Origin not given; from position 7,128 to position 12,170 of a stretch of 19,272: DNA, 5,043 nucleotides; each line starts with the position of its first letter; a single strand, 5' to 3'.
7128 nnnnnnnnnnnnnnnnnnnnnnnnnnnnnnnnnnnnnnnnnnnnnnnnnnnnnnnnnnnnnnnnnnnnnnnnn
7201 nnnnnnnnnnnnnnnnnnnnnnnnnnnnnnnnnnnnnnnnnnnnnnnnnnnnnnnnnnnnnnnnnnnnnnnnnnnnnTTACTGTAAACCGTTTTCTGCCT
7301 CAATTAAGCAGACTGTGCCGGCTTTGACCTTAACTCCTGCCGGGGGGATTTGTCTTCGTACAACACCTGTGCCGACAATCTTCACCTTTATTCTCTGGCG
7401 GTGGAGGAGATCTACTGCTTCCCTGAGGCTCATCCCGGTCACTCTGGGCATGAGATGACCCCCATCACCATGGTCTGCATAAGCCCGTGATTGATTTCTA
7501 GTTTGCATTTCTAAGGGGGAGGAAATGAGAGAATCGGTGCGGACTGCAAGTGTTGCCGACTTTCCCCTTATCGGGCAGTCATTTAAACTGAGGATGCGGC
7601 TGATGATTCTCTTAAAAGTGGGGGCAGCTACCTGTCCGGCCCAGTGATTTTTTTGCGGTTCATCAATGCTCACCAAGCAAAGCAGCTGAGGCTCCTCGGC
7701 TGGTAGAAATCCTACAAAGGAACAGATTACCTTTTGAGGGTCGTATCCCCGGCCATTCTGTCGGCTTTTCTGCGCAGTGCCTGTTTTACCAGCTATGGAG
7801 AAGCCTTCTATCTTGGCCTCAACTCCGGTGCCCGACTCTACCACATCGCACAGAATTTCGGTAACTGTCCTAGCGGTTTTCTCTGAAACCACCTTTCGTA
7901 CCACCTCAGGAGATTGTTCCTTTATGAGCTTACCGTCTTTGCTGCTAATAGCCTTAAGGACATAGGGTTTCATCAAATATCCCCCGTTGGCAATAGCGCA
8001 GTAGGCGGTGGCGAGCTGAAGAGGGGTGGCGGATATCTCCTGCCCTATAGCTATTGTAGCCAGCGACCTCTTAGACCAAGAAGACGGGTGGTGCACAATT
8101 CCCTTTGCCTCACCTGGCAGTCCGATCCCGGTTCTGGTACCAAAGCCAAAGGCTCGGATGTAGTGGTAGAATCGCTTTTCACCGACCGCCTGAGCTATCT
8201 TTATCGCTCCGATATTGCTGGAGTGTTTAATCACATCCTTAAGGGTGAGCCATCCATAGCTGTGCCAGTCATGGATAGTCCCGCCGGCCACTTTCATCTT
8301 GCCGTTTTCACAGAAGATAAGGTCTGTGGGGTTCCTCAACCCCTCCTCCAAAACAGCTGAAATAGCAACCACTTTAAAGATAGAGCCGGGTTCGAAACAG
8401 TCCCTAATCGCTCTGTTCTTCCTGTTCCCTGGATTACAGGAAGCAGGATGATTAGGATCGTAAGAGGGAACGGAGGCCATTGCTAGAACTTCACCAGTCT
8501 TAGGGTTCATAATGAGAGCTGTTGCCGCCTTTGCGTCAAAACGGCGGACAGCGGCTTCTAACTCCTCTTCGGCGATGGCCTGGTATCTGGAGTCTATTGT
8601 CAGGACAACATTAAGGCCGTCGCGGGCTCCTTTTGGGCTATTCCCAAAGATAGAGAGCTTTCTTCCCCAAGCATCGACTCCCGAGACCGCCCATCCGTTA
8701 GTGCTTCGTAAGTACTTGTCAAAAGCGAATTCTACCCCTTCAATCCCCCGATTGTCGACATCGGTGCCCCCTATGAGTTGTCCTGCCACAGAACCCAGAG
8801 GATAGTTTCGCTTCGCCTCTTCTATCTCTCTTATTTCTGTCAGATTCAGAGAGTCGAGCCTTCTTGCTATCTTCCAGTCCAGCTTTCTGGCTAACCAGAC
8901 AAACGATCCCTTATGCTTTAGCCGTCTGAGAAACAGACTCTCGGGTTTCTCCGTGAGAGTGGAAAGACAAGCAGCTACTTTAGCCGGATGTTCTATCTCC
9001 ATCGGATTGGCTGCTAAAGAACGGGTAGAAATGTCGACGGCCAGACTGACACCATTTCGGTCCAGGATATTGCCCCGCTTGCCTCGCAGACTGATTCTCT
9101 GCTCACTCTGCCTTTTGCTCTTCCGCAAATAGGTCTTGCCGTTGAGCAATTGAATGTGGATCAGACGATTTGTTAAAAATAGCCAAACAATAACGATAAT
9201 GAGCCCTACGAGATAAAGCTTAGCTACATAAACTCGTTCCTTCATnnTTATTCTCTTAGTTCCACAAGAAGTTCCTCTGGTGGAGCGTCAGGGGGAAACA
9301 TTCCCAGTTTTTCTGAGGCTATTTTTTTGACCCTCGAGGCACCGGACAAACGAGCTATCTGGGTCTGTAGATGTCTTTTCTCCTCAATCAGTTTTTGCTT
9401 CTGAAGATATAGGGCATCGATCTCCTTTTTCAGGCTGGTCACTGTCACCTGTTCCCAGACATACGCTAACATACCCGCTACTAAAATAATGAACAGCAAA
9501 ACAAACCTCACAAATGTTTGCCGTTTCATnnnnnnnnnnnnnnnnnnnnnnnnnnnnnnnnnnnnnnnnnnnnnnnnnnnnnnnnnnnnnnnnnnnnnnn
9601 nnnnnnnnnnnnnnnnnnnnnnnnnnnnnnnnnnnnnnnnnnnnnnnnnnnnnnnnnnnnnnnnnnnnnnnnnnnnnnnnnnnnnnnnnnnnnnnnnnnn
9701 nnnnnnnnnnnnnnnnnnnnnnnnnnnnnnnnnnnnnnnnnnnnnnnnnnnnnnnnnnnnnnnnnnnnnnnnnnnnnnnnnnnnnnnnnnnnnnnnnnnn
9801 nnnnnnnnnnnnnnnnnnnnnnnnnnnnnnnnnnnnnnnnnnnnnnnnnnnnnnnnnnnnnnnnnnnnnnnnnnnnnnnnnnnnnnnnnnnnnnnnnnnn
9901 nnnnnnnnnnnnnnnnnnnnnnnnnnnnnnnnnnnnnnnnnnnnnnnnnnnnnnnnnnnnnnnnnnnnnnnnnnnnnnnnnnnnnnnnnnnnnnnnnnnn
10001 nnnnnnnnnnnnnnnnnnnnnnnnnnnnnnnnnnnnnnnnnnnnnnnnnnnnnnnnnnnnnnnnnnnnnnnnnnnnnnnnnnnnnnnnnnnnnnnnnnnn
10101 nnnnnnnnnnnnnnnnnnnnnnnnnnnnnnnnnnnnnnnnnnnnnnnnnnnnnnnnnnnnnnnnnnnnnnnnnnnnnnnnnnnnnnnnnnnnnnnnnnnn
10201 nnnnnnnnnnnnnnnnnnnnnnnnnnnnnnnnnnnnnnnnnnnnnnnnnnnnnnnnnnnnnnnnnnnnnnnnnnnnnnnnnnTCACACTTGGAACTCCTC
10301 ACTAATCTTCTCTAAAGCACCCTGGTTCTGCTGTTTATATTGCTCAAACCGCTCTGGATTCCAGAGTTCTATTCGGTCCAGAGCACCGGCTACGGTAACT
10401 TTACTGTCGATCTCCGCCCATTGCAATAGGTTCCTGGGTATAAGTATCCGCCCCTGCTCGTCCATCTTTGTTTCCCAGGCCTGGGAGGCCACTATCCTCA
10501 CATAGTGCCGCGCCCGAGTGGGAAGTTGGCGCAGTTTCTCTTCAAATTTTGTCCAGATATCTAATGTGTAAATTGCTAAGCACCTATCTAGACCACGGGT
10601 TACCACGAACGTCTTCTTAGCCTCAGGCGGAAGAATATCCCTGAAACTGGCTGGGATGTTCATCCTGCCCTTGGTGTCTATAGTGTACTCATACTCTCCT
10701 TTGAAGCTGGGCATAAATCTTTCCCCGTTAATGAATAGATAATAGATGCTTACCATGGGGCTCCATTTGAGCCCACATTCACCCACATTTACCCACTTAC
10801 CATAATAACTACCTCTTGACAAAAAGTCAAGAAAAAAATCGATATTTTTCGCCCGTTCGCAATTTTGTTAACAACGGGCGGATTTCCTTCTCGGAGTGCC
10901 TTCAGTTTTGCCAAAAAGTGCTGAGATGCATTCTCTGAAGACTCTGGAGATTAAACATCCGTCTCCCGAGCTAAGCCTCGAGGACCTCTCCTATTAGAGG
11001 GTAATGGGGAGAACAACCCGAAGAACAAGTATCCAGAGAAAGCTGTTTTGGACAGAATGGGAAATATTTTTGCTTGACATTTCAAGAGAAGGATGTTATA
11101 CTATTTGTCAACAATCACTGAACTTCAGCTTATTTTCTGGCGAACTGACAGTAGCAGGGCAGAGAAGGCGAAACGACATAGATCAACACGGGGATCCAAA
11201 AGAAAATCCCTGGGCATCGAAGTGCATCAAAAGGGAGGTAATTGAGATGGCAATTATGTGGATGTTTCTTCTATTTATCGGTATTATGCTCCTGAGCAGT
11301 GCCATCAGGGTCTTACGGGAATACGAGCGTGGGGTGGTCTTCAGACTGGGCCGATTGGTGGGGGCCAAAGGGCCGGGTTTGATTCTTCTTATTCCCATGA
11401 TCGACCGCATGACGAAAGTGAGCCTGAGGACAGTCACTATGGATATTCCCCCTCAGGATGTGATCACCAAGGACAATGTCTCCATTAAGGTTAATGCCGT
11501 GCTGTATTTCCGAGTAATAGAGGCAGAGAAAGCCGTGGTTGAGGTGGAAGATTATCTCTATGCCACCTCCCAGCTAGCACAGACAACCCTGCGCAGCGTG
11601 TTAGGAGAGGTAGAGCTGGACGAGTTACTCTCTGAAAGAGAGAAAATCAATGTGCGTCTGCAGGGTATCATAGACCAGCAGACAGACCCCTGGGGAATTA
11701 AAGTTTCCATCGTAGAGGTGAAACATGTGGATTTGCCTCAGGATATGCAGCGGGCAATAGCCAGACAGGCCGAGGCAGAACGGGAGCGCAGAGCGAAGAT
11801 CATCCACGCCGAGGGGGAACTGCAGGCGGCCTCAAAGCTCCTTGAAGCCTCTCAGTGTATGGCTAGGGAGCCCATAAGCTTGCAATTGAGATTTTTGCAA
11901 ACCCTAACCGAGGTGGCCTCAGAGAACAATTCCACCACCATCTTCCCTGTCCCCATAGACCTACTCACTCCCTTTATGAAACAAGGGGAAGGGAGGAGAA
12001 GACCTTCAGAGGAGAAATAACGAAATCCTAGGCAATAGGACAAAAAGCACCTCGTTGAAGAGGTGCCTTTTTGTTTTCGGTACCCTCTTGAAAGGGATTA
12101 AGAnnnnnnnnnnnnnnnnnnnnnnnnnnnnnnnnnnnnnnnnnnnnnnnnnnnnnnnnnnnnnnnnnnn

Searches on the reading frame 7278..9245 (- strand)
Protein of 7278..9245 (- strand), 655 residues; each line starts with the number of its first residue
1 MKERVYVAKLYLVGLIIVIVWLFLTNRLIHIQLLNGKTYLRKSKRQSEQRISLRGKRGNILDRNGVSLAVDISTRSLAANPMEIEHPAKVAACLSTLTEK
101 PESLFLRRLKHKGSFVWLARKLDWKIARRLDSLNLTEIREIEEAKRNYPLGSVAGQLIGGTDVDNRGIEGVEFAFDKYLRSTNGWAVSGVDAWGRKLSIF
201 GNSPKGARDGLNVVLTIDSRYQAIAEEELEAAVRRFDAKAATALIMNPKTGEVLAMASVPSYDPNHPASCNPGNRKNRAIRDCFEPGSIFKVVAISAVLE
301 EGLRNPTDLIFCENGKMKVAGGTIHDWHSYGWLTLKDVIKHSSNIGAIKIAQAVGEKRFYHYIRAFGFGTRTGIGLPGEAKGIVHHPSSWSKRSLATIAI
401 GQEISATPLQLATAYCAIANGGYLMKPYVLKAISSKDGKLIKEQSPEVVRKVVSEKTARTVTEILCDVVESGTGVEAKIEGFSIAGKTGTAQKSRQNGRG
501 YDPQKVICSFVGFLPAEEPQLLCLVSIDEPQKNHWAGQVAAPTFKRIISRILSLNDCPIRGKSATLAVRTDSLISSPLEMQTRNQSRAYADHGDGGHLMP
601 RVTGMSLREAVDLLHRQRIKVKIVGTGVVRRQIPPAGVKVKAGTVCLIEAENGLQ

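Call 8: search_protein_families(library=pfam, proteins=[window:7278-9245:-])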
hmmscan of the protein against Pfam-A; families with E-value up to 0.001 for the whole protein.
window:7278-9245:- (655 aa): 3 families
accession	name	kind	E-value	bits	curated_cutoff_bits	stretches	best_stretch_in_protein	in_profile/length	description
PF00905.27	Transpeptidase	-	6.5e-83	278.8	22.1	1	242-548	2-298/299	Penicillin binding protein transpeptidase domain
PF03717.20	PBP_dimer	-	2.4e-12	48.1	24.4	1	55-197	4-176/180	Penicillin-binding Protein dimerisation domain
PF03793.24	PASTA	-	8.5e-11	42.1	23.2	1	599-644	3-56/64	PASTA domain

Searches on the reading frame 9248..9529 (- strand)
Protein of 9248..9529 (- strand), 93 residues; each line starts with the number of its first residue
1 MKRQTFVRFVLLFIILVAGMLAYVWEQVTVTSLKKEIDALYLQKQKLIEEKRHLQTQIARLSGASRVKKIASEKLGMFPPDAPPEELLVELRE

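Call 8: search_protein_families(library=pfam, proteins=[window:9248-9529:-])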
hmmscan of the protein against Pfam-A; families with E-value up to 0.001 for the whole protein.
window:9248-9529:- (93 aa): 3 families
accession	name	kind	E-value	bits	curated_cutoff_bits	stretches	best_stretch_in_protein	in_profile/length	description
PF04999.18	FtsL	-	5.2e-09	36.5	22.9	1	6-87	14-94/97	Cell division protein FtsL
PF04977.20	DivIC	-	2.1e-08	34.3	28.9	1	12-80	1-70/80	Septum formation initiator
PF19579.4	FtsL_2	-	9.1e-05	22.7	24.6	1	11-90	21-97/100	Bacteriodetes cell division protein (FtsL-like)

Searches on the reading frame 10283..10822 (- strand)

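Call 9: search_protein_families(library=pfam, proteins=[window:10283-10822:-])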
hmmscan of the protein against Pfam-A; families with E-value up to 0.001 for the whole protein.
window:10283-10822:- (179 aa): 1 family
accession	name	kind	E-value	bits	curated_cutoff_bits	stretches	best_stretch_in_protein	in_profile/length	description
PF02381.23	MraZ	-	2.5e-31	107.9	23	2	40-103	2-62/72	MraZ protein, putative antitoxin-like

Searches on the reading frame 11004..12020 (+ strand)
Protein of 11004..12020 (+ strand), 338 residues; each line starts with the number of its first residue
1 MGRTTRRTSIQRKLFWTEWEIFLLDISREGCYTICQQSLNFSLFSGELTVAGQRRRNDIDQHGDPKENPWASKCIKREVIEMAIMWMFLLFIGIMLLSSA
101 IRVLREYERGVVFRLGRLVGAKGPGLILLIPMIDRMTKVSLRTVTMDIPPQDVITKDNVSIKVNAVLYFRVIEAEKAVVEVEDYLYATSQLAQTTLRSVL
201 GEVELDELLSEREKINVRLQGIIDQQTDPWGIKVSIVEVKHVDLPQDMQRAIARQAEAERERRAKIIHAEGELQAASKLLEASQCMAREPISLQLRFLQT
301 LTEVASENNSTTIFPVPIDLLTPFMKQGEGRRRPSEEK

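Call 9: search_protein_families(library=pfam, proteins=[window:11004-12020:+])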
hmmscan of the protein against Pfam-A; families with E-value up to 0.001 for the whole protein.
window:11004-12020:+ (338 aa): 2 families
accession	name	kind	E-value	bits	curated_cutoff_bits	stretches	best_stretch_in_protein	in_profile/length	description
PF01145.31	Band_7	-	1.8e-39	136.1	23.6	1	103-272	2-175/176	SPFH domain / Band 7 family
PF13421.11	Band_7_1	-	0.00095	19.3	24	0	189-257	138-208/211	SPFH domain-Band 7 family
